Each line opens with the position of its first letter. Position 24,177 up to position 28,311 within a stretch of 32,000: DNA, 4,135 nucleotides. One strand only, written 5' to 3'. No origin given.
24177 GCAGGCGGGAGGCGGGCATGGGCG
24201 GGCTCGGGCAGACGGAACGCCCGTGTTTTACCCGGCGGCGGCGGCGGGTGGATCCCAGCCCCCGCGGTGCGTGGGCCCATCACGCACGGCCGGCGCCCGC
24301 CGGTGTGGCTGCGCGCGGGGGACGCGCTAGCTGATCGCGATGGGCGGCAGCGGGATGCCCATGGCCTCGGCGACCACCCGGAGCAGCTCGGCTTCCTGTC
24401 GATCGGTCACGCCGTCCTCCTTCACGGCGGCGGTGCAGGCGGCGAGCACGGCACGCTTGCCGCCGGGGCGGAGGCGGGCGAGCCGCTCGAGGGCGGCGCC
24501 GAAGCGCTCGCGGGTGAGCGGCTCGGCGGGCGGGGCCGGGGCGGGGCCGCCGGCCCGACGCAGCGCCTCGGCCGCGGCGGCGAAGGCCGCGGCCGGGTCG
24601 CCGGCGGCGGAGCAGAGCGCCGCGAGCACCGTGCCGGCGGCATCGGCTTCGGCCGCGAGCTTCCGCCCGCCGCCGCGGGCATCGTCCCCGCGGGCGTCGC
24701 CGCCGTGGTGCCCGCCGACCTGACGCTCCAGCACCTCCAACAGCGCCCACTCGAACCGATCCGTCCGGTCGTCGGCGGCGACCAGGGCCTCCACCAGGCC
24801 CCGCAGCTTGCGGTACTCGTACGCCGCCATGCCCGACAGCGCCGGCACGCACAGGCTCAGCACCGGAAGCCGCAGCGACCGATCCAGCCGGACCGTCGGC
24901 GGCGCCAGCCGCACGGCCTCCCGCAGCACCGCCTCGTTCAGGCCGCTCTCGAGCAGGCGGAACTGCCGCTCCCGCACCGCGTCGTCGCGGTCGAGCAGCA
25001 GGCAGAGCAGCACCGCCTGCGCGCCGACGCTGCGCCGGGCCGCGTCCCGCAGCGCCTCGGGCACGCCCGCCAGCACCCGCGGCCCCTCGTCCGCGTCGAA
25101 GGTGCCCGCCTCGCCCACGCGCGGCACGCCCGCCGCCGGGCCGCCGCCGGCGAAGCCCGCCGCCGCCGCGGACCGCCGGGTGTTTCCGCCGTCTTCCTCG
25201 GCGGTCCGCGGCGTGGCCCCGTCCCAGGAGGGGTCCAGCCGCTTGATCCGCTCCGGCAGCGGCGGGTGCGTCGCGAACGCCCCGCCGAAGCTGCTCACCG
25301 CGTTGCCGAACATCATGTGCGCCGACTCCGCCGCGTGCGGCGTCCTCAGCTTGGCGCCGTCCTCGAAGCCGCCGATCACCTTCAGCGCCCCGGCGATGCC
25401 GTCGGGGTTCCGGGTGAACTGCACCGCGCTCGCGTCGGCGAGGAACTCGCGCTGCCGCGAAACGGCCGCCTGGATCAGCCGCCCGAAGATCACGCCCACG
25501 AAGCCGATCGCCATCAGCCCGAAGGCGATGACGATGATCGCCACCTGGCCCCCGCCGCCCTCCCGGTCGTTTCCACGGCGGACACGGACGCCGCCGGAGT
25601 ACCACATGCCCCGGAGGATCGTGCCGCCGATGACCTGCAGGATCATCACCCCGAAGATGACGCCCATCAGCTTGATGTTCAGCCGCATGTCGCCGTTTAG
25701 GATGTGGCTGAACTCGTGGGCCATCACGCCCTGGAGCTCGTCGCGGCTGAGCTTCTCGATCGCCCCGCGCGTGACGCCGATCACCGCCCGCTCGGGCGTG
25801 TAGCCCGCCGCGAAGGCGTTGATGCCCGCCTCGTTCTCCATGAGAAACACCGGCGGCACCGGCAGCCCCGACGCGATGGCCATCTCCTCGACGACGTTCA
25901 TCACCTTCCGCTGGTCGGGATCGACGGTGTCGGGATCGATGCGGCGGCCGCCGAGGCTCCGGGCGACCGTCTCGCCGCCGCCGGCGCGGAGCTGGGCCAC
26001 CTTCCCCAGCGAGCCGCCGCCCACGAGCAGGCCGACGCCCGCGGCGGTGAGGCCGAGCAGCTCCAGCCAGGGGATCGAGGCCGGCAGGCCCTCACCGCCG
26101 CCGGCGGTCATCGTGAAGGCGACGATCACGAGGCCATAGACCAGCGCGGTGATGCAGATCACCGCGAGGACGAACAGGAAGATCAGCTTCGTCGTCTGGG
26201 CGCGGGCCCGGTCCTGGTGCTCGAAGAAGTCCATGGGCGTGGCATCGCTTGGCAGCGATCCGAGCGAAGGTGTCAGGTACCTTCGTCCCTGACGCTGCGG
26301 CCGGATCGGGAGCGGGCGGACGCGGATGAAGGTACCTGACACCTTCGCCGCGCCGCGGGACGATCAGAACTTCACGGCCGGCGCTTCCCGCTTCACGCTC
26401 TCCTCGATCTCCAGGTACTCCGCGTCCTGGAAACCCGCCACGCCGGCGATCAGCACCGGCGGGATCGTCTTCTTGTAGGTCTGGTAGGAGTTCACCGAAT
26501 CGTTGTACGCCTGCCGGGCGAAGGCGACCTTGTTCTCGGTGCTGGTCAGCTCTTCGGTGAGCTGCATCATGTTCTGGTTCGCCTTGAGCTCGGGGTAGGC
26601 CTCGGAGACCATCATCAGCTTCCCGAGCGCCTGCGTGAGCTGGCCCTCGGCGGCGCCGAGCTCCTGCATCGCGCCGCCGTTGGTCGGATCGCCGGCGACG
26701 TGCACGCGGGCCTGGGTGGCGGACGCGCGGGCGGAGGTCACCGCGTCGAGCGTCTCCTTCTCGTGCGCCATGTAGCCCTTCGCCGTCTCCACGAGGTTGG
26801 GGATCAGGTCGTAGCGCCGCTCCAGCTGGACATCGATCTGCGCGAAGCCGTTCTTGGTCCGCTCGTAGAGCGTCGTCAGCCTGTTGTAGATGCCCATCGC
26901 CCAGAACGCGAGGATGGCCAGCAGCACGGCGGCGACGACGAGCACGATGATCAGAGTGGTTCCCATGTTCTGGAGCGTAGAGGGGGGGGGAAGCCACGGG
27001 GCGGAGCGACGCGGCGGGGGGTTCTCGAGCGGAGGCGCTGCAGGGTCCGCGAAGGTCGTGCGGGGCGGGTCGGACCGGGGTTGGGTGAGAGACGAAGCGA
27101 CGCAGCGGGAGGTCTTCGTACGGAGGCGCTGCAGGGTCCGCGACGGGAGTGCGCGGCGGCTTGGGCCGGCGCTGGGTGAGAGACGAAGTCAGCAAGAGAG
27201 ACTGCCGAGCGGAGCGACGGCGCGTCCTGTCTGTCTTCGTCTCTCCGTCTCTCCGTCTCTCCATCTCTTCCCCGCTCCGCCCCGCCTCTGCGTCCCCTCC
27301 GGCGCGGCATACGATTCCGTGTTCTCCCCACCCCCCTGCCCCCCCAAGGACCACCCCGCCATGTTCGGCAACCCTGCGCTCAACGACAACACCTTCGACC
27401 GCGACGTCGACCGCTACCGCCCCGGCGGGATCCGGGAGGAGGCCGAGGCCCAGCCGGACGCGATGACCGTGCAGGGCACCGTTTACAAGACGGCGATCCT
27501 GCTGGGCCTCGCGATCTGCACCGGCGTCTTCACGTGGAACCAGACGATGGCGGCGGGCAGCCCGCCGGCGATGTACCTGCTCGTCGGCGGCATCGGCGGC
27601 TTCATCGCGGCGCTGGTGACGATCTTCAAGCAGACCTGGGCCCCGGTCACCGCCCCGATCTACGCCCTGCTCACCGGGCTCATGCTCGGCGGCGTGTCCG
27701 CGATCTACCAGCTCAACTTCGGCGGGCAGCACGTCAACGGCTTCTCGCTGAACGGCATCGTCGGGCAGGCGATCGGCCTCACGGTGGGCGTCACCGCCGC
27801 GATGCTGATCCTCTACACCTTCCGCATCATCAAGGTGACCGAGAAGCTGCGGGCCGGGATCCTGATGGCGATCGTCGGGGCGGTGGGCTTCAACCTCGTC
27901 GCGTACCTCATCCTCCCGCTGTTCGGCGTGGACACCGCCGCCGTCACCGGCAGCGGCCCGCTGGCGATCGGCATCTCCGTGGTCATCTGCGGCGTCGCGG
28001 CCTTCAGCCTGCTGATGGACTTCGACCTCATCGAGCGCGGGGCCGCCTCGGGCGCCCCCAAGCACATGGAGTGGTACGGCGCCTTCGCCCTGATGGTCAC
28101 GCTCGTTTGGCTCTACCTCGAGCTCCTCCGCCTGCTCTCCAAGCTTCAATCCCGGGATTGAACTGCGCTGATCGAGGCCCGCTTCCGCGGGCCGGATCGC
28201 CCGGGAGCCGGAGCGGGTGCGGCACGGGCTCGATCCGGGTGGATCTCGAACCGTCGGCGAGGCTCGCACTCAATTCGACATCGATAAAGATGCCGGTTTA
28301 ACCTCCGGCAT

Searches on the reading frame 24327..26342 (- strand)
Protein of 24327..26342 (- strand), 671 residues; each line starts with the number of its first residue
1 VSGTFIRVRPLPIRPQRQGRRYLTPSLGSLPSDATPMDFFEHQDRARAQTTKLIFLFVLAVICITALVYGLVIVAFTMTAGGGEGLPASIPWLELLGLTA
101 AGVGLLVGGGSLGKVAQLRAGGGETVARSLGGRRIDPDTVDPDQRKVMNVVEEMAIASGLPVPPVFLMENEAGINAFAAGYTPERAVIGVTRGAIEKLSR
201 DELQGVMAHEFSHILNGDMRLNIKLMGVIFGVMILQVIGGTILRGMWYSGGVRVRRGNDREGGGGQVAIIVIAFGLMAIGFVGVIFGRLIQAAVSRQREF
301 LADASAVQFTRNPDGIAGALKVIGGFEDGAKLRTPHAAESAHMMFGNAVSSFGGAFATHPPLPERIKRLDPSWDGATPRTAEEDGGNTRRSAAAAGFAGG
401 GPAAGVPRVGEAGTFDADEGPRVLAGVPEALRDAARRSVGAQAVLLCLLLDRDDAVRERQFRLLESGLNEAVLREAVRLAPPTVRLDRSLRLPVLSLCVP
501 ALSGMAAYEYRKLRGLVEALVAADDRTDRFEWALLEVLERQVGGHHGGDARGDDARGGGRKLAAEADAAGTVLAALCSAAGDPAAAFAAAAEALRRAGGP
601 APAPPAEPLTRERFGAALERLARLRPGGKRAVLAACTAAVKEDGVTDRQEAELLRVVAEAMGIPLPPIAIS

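Call 4: search_protein_families(library=pfam, proteins=[window:24327-26342:-], max_evalue=0.01)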
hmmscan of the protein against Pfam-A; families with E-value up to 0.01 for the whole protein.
window:24327-26342:- (671 aa): 2 families
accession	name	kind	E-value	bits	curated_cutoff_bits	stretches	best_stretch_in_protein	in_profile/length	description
PF01435.24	Peptidase_M48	-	2.4e-27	96.4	20.3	1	144-370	4-183/186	Peptidase family M48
PF05099.18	TerB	-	0.0029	18.3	24.4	0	564-664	21-109/118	Tellurite resistance protein TerB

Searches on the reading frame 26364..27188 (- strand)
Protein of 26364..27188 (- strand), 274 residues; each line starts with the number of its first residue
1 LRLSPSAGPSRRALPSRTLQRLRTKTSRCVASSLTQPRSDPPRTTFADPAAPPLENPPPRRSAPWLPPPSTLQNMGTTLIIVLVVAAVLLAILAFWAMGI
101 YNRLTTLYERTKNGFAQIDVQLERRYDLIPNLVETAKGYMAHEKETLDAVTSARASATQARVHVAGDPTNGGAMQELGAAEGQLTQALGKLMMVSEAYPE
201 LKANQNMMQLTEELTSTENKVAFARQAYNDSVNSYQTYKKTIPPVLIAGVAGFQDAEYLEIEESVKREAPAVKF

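Call 4: search_protein_families(library=pfam, proteins=[window:26364-27188:-], max_evalue=0.01)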
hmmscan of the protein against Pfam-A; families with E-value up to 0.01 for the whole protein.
window:26364-27188:- (274 aa): 1 family
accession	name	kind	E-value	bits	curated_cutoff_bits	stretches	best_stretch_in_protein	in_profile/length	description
PF04011.17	LemA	-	7.7e-56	188.5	26.2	1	115-274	2-149/149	LemA family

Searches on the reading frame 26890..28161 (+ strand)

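Call 7: search_protein_families(library=pfam, proteins=[window:26890-28161:+], max_evalue=0.01)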
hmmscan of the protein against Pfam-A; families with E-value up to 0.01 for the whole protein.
window:26890-28161:+ (423 aa): 1 family
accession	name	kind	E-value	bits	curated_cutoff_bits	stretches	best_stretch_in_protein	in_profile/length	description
PF12811.12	BaxI_1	-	1.3e-73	247.9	26.2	1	180-420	20-232/233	Bax inhibitor 1 like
